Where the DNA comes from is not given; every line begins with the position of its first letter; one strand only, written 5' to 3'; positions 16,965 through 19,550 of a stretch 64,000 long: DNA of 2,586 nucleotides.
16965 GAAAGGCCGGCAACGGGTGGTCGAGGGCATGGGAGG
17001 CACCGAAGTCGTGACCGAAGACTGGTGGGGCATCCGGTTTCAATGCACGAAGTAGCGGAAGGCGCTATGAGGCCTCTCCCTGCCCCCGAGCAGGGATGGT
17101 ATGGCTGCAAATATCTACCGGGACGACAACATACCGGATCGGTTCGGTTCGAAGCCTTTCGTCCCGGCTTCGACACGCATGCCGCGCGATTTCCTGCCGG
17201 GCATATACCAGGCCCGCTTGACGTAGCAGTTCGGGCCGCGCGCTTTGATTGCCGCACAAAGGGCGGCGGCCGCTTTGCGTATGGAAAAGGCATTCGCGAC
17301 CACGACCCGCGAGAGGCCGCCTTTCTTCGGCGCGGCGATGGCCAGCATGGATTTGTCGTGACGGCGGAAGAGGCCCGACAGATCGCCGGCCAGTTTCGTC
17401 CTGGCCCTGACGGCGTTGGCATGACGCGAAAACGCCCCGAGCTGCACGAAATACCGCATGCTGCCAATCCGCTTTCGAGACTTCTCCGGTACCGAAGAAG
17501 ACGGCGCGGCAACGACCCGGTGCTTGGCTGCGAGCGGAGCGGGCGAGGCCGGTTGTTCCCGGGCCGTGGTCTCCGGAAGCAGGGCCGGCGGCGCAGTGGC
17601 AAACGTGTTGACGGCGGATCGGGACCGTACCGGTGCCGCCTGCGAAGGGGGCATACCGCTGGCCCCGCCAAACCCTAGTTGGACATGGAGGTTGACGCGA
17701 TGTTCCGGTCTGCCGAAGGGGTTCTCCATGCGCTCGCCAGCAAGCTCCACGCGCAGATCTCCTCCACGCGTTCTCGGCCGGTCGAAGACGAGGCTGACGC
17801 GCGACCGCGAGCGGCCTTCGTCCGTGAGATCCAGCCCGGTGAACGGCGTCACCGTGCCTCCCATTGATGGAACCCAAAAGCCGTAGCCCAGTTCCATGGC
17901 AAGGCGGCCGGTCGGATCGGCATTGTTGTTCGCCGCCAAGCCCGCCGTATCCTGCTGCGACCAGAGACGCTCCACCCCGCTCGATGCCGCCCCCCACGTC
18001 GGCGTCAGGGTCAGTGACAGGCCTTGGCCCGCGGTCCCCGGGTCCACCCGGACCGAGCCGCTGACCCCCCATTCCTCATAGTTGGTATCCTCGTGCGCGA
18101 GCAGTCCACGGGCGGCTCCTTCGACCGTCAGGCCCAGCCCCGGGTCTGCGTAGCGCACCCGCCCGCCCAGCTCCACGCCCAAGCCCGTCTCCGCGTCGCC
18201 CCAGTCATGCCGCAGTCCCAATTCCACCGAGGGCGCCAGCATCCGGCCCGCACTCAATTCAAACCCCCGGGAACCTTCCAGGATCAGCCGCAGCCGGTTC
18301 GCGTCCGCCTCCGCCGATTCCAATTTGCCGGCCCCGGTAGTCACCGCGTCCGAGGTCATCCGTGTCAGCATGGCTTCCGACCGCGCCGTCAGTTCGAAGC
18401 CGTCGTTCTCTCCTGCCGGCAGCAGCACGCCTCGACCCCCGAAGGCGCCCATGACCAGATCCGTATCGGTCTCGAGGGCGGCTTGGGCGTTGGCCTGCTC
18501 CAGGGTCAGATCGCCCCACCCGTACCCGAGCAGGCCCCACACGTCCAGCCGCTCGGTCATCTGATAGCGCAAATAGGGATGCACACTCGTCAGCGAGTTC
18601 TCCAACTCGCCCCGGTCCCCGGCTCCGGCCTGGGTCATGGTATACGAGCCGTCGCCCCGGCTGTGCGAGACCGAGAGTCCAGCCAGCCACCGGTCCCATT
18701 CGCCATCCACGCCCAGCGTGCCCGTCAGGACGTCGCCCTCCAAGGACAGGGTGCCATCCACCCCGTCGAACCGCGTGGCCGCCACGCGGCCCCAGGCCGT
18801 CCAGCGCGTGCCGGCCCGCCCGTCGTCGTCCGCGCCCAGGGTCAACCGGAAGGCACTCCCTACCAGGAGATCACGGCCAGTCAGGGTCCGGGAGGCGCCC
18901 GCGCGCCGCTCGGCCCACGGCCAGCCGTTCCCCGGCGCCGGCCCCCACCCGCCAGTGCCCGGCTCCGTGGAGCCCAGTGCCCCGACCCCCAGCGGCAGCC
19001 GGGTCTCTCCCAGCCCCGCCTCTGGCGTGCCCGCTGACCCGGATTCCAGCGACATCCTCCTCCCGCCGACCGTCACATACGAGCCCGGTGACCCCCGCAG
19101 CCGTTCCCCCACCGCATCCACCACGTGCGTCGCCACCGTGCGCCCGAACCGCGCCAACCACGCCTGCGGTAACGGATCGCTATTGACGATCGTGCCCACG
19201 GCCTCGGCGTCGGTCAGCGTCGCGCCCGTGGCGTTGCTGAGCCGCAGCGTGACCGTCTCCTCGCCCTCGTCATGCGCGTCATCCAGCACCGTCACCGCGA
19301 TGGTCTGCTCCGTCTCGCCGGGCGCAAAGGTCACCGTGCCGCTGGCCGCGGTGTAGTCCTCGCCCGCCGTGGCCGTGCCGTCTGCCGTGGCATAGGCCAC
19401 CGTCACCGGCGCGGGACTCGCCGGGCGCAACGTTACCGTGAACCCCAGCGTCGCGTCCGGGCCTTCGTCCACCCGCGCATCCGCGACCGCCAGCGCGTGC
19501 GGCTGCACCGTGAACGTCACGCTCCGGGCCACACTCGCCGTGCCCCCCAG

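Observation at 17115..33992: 5.6-kaa Calx-beta/FN3/cadherin bead-string adhesin exported by its own autotransporter barrel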

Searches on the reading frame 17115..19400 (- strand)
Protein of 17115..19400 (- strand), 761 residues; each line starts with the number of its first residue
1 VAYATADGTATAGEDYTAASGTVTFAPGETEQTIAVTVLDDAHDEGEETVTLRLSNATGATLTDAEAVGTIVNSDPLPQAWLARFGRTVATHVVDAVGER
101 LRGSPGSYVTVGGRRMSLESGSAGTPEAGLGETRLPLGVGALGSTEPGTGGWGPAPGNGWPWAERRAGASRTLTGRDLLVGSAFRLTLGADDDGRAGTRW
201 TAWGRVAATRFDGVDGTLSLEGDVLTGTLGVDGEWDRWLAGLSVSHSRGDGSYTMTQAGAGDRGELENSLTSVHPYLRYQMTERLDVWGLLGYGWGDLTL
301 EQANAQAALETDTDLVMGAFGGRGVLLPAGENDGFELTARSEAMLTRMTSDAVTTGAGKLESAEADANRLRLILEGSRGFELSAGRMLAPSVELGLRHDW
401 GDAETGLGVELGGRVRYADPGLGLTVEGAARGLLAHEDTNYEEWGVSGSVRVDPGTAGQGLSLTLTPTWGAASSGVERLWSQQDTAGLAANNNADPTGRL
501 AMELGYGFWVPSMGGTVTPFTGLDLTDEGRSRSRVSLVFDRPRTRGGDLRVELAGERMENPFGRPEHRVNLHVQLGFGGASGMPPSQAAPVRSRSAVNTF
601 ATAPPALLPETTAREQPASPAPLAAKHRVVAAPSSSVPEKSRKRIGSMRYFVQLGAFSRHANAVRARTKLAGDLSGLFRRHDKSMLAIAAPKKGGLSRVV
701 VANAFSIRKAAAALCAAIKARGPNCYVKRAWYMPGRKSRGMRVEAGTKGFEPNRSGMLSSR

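Call 6: search_protein_families(library=pfam, proteins=[window:17115-19400:-], max_evalue=10)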
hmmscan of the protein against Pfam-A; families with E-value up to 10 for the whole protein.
window:17115-19400:- (761 aa): 4 families
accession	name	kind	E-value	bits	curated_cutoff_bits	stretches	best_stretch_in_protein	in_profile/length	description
PF03160.20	Calx-beta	-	1.6e-15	57.6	27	1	2-59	42-99/119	Calx-beta domain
PF05036.18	SPOR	-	2.3e-07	31.5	21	1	649-729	4-76/76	SPOR domain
PF13505.12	OMP_b-brl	-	0.08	13.5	28.7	1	208-318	30-133/175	Outer membrane protein beta-barrel domain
PF11854.14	MtrB_PioB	-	0.23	10.4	23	1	230-287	525-585/635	Putative outer membrane beta-barrel porin, MtrB/PioB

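Call 7: search_protein_families(library=ncbifam, proteins=[window:17115-19400:-], max_evalue=10)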
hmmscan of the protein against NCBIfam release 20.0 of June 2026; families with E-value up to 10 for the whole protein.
window:17115-19400:- (761 aa): 6 families
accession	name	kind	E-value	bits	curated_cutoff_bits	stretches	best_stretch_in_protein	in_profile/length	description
TIGR00845.1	caca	equivalog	4.1e-11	41.4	679.85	1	2-58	431-487/921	sodium/calcium exchanger 1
NF050813.1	CellDivFtsNCaul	equivalog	2.7e-08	34.3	300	1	584-728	121-268/268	cell division protein FtsN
NF007953.1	PRK10672.1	equivalog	0.0012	18.5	201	1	587-671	233-312/362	endolytic peptidoglycan transglycosylase RlpA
NF038115.1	SVAGG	subfamily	0.0055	15.8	150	1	5-47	304-347/407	SVAGG family GlyGly-CTERM protein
TIGR01414.1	autotrans_barl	domain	0.01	14.9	16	1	195-405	164-369/432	autotransporter outer membrane beta-barrel domain-containing protein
TIGR02223.1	ftsN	equivalog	0.083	12.4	107.65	1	607-671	190-250/299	cell division protein FtsN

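Call 12: find_homologous_proteins(query=window:17115-19250:-, max_evalue=0.001)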
Query window:17115-19250:- (711 aa): 1742 proteins with E <= 0.001 among 8000 candidates; the best 120 are listed.
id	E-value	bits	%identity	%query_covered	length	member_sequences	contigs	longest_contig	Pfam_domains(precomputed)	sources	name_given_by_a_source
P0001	7.0e-207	708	54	96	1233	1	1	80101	PF05036.19,PF03160.21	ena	-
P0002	7.0e-197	674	52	94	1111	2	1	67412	PF00754.32,PF05036.19,PF25059.2,PF25788.3,PF05345.19,PF00041.28,PF16656.12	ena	-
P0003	9.9e-194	664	51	98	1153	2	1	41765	PF12892.14,PF05036.19,PF25059.2,PF00028.24,PF00041.28,PF16656.12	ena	-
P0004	2.7e-185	636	52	96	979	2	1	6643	PF05036.19,PF05345.19,PF00041.28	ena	-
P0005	5.8e-183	628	50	97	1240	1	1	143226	PF23598.2,PF05036.19,PF13306.13,PF17963.8,PF17892.8,PF12799.14,PF05345.19,PF13855.13,PF23211.1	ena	-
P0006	1.5e-177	611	65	68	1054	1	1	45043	PF03160.21,PF00041.28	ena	-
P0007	3.1e-175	603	60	74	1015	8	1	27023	PF03160.21,PF07705.18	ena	-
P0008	3.3e-174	600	59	74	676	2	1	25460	PF03160.21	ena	-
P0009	4.1e-172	593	58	74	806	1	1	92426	PF03160.21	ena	-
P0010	5.2e-172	592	59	74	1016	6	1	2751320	PF03160.21,PF07705.18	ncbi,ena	-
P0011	3.0e-171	590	56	76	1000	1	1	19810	PF01108.24,PF17963.8,PF00028.24,PF00041.28,PF16656.12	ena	-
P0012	1.6e-170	587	60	74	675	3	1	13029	PF03160.21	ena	-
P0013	1.7e-169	584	58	74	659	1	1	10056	PF03160.21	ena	-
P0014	2.7e-169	583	51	96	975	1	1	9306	PF05036.19,PF03160.21,PF19078.7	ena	-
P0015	9.8e-169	581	58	74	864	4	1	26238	PF03160.21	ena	-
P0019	2.3e-167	577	59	74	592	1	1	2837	PF03160.21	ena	-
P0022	3.3e-166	573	58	74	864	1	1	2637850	PF03160.21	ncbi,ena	-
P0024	5.6e-165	569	57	73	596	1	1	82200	PF03160.21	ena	-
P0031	3.5e-161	556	56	74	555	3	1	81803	-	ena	-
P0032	3.9e-161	556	57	74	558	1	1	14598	-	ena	-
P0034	1.2e-160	555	56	74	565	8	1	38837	-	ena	-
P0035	2.3e-160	554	53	72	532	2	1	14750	PF05036.19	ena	-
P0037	1.0e-159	552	57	71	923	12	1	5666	PF03160.21,PF03797.26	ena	-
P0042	2.5e-157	544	55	74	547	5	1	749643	-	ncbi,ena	-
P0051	2.0e-155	537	59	70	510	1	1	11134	-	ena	-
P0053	5.7e-155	536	55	74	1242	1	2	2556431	PF03160.21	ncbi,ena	-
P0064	1.4e-151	525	55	73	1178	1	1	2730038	PF03160.21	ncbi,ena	-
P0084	7.6e-145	502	52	74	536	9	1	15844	-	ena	-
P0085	1.4e-144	502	53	73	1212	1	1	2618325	PF12733.14,PF03160.21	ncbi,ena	-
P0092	1.0e-142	495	55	68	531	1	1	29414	-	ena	-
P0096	1.5e-140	488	50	74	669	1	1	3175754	PF03160.21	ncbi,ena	-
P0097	1.8e-140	488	51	67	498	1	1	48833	PF05036.19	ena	-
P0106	4.3e-139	483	53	73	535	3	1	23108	-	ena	-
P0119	2.3e-136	474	52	74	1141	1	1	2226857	PF13205.13,PF03160.21,PF00041.28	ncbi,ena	-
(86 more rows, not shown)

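Call 16: list_cluster_members(proteins=[P0010, P0022, P0042, P0053, P0064, P0096, P0119, P0085])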
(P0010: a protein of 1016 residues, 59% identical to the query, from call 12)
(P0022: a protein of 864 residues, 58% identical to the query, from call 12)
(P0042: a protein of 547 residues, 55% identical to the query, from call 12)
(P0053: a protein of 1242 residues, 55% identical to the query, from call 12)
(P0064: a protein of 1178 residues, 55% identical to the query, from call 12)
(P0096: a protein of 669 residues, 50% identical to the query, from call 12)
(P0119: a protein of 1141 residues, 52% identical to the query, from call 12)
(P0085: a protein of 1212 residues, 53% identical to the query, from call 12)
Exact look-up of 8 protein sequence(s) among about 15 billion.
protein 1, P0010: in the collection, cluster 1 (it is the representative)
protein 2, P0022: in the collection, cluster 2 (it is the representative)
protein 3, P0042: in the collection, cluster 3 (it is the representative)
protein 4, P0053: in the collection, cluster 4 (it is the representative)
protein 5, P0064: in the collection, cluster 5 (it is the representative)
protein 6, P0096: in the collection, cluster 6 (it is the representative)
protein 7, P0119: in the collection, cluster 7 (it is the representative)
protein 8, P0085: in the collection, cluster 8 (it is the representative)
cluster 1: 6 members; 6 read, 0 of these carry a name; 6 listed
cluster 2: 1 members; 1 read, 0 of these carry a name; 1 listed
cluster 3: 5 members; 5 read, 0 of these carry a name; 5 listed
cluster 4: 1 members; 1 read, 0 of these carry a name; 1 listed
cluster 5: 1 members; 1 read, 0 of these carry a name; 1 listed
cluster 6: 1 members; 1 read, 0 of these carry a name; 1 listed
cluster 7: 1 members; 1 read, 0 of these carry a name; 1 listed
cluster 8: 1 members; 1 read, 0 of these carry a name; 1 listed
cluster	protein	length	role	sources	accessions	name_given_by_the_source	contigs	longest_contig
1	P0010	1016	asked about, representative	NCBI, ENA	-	-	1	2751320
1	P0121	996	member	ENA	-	-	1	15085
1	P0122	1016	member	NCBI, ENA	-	-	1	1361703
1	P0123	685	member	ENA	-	-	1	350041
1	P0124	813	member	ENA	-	-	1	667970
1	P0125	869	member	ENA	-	-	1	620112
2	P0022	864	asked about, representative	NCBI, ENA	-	-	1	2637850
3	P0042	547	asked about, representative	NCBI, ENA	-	-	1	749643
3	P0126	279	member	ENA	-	-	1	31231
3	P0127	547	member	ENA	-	-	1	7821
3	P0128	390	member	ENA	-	-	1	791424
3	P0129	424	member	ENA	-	-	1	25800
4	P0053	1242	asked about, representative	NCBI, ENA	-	-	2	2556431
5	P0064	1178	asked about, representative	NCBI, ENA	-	-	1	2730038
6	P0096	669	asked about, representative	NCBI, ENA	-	-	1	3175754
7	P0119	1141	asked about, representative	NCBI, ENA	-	-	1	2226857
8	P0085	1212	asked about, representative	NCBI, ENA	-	-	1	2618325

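Call 17: find_related_loci(query=A1, collection=genome_contigs, flank=10000)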
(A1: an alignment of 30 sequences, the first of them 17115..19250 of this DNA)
Query A1 (711 aa) in genome_contigs; peptide patterns used: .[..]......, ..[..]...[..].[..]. (x = any residue, [..] = any of these).
104 stretches matched a pattern; 79 encode a relative of the query (tblastn E <= 1e-3); 74 distinct loci.
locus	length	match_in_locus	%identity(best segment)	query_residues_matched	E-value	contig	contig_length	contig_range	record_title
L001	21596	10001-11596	59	1-527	1e-175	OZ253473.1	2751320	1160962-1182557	MAG: Nitrospirales bacterium isolate 056054a7-9ecf-4ec6-a908-bfcb47be926a genome assembly, chromosome: 1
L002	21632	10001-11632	59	1-527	5e-173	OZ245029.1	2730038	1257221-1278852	MAG: Nitrospirales bacterium isolate 388c807a-7da8-408b-ad08-f544d289470f genome assembly, chromosome: 1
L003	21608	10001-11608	57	1-528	3e-165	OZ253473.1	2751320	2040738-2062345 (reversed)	MAG: Nitrospirales bacterium isolate 056054a7-9ecf-4ec6-a908-bfcb47be926a genome assembly, chromosome: 1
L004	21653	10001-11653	56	1-528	1e-164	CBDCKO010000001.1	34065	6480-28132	MAG: uncultured Candidatus Binatia bacterium isolate c6e9418e-c58b-4f86-8f57-4900b675f3d0 genome assembly, contig: conti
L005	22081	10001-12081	54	10-686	6e-163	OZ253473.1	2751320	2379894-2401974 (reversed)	MAG: Nitrospirales bacterium isolate 056054a7-9ecf-4ec6-a908-bfcb47be926a genome assembly, chromosome: 1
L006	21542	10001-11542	56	2-509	6e-159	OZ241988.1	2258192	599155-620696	MAG: Nitrospirales bacterium isolate a9a036fa-ce6a-47a6-b6ba-e810451c52c0 genome assembly, chromosome: 1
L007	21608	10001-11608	56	1-535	2e-158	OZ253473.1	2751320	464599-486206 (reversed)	MAG: Nitrospirales bacterium isolate 056054a7-9ecf-4ec6-a908-bfcb47be926a genome assembly, chromosome: 1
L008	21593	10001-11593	56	1-528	3e-158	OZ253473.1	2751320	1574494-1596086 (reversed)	MAG: Nitrospirales bacterium isolate 056054a7-9ecf-4ec6-a908-bfcb47be926a genome assembly, chromosome: 1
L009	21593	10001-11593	56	9-527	9e-157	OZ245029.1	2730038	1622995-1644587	MAG: Nitrospirales bacterium isolate 388c807a-7da8-408b-ad08-f544d289470f genome assembly, chromosome: 1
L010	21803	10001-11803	50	1-557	3e-156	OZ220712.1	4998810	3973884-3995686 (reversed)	MAG: Thermodesulfobacteriota bacterium isolate 564989d4-0a31-48dd-8468-51938819ad86 genome assembly, chromosome: 1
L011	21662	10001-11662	52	1-536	4e-152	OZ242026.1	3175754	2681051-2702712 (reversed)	MAG: Nitrospirales bacterium isolate ad4af3c8-44ab-4a5f-8523-14f9326d4af7 genome assembly, chromosome: 1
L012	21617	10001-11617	53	1-527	2e-152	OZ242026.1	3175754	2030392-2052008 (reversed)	MAG: Nitrospirales bacterium isolate ad4af3c8-44ab-4a5f-8523-14f9326d4af7 genome assembly, chromosome: 1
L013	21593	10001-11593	56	9-528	2e-153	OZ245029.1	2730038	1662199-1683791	MAG: Nitrospirales bacterium isolate 388c807a-7da8-408b-ad08-f544d289470f genome assembly, chromosome: 1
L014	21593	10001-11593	55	9-528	1e-151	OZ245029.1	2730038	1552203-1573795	MAG: Nitrospirales bacterium isolate 388c807a-7da8-408b-ad08-f544d289470f genome assembly, chromosome: 1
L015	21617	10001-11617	53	1-527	1e-151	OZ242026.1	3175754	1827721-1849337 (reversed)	MAG: Nitrospirales bacterium isolate ad4af3c8-44ab-4a5f-8523-14f9326d4af7 genome assembly, chromosome: 1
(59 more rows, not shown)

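Call 24: predict_structure(alignment_id=A1)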
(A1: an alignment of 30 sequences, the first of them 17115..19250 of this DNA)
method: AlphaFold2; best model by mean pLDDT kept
length: 711 residues; sequences in the alignment: 30
mean_pLDDT: 62.3   pTM: 0.49
mean pLDDT of the five models: 62.3, 53.7, 48.3, 45.7, 43.8
residues with pLDDT >= 90: 25; 70-90: 331; 50-70: 134; < 50: 221
segments of 3 or more residues with pLDDT < 50: 1-24, 69-122, 142-145, 208-211, 422-446, 525-595, 630-633, 684-711
pLDDT, mean of each block of 10 residues (from residue 1): 38 38 55 75 68 60 53 29 28 26 27 32 55 70 54 73 63 77 67 84 61 75 85 82 87 73 86 85 86 84 58 74 88 86 84 68 86 81 66 67 69 72 38 31 50 79 75 73 76 60 73 70 49 28 20 31 33 29 28 51 90 90 77 67 80 83 89 85 43 29 26 26
secondary structure, 60 per line:
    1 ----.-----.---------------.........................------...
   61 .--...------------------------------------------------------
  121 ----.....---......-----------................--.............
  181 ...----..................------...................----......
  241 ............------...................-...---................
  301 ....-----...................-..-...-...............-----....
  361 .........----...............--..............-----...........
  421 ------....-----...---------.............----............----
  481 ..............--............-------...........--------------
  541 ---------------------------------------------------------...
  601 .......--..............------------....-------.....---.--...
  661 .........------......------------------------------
elements in order (helices of 4 or more, strands of 3 or more residues): H27-51 E58-61 E64-66 H125-129 E133-138 E150-165 E168-183 E188-205 E212-230 E235-252 E259-277 E285-304 E310-328 E337-351 E357-369 E374-388 E391-404 E410-420 H427-430 E448-460 E465-476 E481-494 E497-508 E516-526 E598-607 H610-623 E636-639 E647-651 H658-669 E676-681

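Call 27: search_solved_structures(query=A1, max_evalue=1)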
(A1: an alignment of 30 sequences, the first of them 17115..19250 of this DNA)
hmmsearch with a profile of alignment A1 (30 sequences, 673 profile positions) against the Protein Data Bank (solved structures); distinct sequences matched with E-value up to 1: 0.

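Call 28: fold_search(model_id=the predicted structure, library=pdb)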
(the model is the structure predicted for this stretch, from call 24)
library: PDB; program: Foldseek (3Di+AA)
matches with E <= 10: 730; with E <= 0.001: 65
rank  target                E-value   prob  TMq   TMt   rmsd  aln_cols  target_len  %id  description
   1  3qq2_A                5.8e-06  1.00  0.21  0.50   7.7       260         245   18  Crystal Structure of the Beta Domain of the Bordetella Autotransporter Brka (released 2011-04-13)
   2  6r1f                  1.3e-05  1.00  0.32  0.33  11.7       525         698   13  Crystal structure of the ferric enterobactin receptor mutant R480A from Pseudomonas aeruginosa (PfeA) in complex with en (released 2019-04-10)
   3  3qq2_B                1.5e-05  1.00  0.22  0.53   7.3       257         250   18  Crystal Structure of the Beta Domain of the Bordetella Autotransporter Brka (released 2011-04-13)
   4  6h7f_A                1.5e-05  1.00  0.31  0.32  11.2       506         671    9  Crystal structure of BauA, the Ferric preacinetobactin receptor from Acinetobacter baumannii in complex with Fe3+-Prea (released 2018-10-10)
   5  1nqh                  1.6e-05  1.00  0.28  0.32   8.8       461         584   11  OUTER MEMBRANE COBALAMIN TRANSPORTER (BTUB) FROM E. COLI, WITH BOUND CALCIUM AND CYANOCOBALAMIN (VITAMIN B12) SUBSTRATE (released 2003-04-29)
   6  5mzs                  1.9e-05  1.00  0.33  0.33  11.8       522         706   14  Crystal structure of the ferric enterobactin receptor (PfeA) mutant (R480A_Q482A) from Pseudomonas aeruginosa (released 2018-02-14)
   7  2gsk_A                2.1e-05  1.00  0.27  0.31  11.9       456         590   10  Structure of the BtuB:TonB Complex (released 2006-06-13)
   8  1nqg                  2.6e-05  1.00  0.28  0.33   9.4       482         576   11  OUTER MEMBRANE COBALAMIN TRANSPORTER (BTUB) FROM E. COLI, WITH BOUND CALCIUM (released 2003-04-29)
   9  5nc3                  2.7e-05  1.00  0.32  0.32  11.9       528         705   13  Crystal structure of the ferric enterobactin receptor (PfeA) from Pseudomonas aeruginosa in complex with the tris-catech (released 2018-03-21)
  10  5m9b                  2.8e-05  1.00  0.32  0.32  12.1       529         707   14  Crystal structure of the ferric enterobactin receptor (PfeA) from Pseudomonas aeruginosa (released 2018-02-21)
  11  6q5e                  3.1e-05  1.00  0.32  0.33  11.7       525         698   13  Crystal structure of the ferric enterobactin receptor from Pseudomonas aeruginosa (PfeA) in complex with enterobactin (released 2019-01-16)
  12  5out                  3.3e-05  1.00  0.32  0.32  11.9       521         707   14  CRYSTAL STRUCTURE OF THE FERRIC ENTEROBACTIN RECEPTOR (PFEA) MUTANT (G324V) FROM PSEUDOMONAS AERUGINOSA (released 2018-09-05)
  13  6h7v_B                3.4e-05  1.00  0.30  0.32  11.1       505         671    9  Crystal structure of BauA, the Ferric preacinetobactin receptor from Acinetobacter baumannii (released 2018-10-10)
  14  1fep                  3.8e-05  1.00  0.32  0.33  10.8       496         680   13  FERRIC ENTEROBACTIN RECEPTOR (released 1999-01-13)
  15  3m8d                  4.0e-05  1.00  0.26  0.31  12.1       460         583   10  Crystal structure of spin-labeled BtuB V10R1 with bound calcium and cyanocobalamin (released 2010-09-15)
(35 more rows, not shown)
